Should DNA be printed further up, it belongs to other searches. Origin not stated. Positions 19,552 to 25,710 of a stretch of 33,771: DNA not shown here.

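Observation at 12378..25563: Paired giant exoprotein genes with different catalytic-looking heads and a common modular tail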

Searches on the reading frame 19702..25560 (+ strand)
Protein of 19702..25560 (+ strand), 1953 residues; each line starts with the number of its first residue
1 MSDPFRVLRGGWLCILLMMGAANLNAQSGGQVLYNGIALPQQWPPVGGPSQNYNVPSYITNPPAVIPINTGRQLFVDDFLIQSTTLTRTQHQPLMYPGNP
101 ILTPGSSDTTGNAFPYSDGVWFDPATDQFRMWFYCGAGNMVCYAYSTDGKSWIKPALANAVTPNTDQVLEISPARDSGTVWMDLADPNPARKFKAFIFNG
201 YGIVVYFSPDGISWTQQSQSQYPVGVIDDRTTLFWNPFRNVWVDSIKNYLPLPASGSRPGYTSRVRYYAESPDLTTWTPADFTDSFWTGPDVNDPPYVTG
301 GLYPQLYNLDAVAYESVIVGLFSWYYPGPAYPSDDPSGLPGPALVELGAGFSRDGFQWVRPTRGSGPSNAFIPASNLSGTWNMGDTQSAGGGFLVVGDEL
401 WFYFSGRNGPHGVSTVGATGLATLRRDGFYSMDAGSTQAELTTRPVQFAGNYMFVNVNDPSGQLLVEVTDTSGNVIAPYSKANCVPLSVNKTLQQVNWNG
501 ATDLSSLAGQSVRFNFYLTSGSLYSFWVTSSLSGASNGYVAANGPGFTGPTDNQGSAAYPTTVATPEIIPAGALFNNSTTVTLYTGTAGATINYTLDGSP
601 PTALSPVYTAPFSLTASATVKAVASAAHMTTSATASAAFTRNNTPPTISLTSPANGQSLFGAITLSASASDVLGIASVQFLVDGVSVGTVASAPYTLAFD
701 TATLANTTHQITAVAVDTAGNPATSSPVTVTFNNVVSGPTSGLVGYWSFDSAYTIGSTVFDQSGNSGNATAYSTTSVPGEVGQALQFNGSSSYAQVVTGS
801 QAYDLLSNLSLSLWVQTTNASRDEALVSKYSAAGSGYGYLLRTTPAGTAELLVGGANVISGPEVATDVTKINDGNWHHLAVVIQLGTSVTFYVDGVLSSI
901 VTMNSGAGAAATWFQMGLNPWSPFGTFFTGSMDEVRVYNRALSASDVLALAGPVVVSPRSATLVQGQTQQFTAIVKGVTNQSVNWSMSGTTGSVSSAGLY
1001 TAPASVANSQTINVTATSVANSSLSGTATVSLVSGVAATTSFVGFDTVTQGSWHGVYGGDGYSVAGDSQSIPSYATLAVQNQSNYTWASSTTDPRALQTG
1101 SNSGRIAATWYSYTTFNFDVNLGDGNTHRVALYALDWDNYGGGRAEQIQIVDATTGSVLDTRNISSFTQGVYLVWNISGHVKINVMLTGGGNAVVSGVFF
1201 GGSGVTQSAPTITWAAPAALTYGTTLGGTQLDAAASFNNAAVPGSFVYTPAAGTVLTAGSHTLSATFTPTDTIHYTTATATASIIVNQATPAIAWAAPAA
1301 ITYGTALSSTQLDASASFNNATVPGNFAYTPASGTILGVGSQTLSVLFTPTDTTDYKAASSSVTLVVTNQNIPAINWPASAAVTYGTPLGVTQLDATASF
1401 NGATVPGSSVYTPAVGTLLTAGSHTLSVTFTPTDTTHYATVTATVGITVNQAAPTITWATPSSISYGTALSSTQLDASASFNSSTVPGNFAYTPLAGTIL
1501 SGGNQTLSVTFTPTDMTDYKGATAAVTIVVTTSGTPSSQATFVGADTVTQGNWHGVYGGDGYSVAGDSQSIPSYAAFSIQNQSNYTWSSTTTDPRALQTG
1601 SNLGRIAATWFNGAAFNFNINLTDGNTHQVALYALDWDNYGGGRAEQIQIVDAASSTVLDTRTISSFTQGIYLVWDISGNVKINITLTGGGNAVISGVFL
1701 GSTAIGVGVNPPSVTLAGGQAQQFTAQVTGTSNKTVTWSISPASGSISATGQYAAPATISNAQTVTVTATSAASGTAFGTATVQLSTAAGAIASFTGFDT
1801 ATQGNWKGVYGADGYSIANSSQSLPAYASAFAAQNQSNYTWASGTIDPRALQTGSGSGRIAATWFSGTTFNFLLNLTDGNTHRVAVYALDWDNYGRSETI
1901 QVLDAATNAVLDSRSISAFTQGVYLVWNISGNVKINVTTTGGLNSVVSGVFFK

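Call 5: search_protein_families(library=pfam, proteins=[window:19702-25560:+], max_evalue=0.01)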
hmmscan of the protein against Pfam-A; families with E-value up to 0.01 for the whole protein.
window:19702-25560:+ (1953 aa): 13 families
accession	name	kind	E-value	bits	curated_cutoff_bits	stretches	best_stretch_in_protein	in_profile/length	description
PF13385.13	Laminin_G_3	-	4.3e-25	89.1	27.6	1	789-947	2-150/151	Concanavalin A-like lectin/glucanases superfamily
PF17957.7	Big_7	-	8.3e-19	68.4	24.1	1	646-713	1-70/70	Bacterial Ig domain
PF24507.1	Ig_CFAP65_4th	-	4.9e-16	59.3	27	0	1317-1371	15-66/76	CFAP65, fourth Ig-like domain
PF13290.12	CHB_HEX_C_1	-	3e-15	56.3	22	1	570-635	1-66/67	Chitobiase/beta-hexosaminidase C-terminal domain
PF22544.2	HYDIN_VesB_CFA65-like_Ig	-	3.8e-12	46.7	25.5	1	1480-1532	36-88/100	HYDIN/CFA65/VesB-like, Ig-like domain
PF13287.12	Fn3_assoc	-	1.6e-11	44.6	23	1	581-636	1-56/59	Fn3 associated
PF22065.2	Cep192_D7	-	1.9e-09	37.9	27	0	1488-1519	65-96/125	Cep192 domain 7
PF15780.11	ASH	-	2e-07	31.5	27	0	1482-1518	42-81/98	Abnormal spindle-like microcephaly-assoc'd, ASPM-SPD-2-Hydin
PF07679.22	I-set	-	0.00013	22.4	23.7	0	1710-1740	6-36/90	Immunoglobulin I-set domain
PF25249.1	Ig_CFAP65_7th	-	0.00051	20.2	28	0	1490-1539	48-96/120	CFAP65, seventh Ig-like domain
PF02210.31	Laminin_G_2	-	0.0006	20.7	22.9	1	862-937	40-123/126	Laminin G domain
PF02368.24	Big_2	-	0.0012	19.1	22.8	1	953-1019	4-71/79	Bacterial Ig-like domain (group 2)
PF19077.6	Big_13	-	0.0079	17.1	27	1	664-732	32-100/102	Bacterial Ig-like domain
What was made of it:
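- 21409..21840 (+): CHB_HEX_C/Fn3_assoc and Big_7 Ig-like domains. Call 5.
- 22066..22542 (+): LamG (Laminin_G_3, concanavalin-like) domain. Call 5 (E 4e-25).
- Checked: LamG, CHB_HEX_C and Big_7 in gene 2 are confirmed (call 5).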

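Call 6: search_protein_families(library=ncbifam, proteins=[window:19702-25560:+], max_evalue=0.01)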
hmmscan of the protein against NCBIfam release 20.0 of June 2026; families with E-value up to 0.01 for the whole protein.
window:19702-25560:+ (1953 aa): 0 families
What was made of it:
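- On Known C-terminal sorting signals (T9SS CTD, PEP-CTERM, LPXTG): NCBIfam returns 0 families for both proteins (call 6).
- Closest known: C-terminal sorting or anchoring domains of secreted enzymes. Different: No match to the NCBIfam or Pfam models of these signals (calls 5, 6).
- Checked: NCBIfam finds no family at all in either protein, so no PEP-CTERM, T9SS-CTD or LPXTG model matches (call 6).
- Tried and rejected: NCBIfam: no hits for either protein (call 6).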

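Call 11: search_solved_structures(query=window:19702-25560:+, max_evalue=1)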
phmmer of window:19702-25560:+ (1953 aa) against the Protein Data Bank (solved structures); distinct sequences matched with E-value up to 1: 6.
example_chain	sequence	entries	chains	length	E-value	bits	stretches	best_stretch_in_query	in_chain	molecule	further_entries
4qvs_A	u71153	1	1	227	2.7e-08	34.6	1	746-952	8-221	S-layer domain-containing protein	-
3pdd_A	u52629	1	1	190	1.7e-05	25.3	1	571-729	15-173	Glycoside hydrolase, family 9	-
6qvk_1A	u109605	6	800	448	0.0062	16.8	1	943-1016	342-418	Major capsid protein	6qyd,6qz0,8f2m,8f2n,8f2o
3pe9_A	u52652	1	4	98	0.0062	16.8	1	649-729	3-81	Fibronectin(III)-like module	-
6q63_A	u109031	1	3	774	0.0085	16.4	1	581-663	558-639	Beta-hexosaminidase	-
9b6m_B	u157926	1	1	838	0.39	10.9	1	860-947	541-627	PG1 heavy chain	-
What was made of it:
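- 22066..22542 (+): PDB hit 4qvs (call 11).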

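Call 42: find_encoding_contigs(protein=window:19702-25560:+, flank=10000, max_places=4)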
Protein window:19702-25560:+ (1953 aa): no gene with exactly this product is on record in the collection.
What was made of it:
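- Tried and rejected: Exact look-up of gene 2: not on record (call 42).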
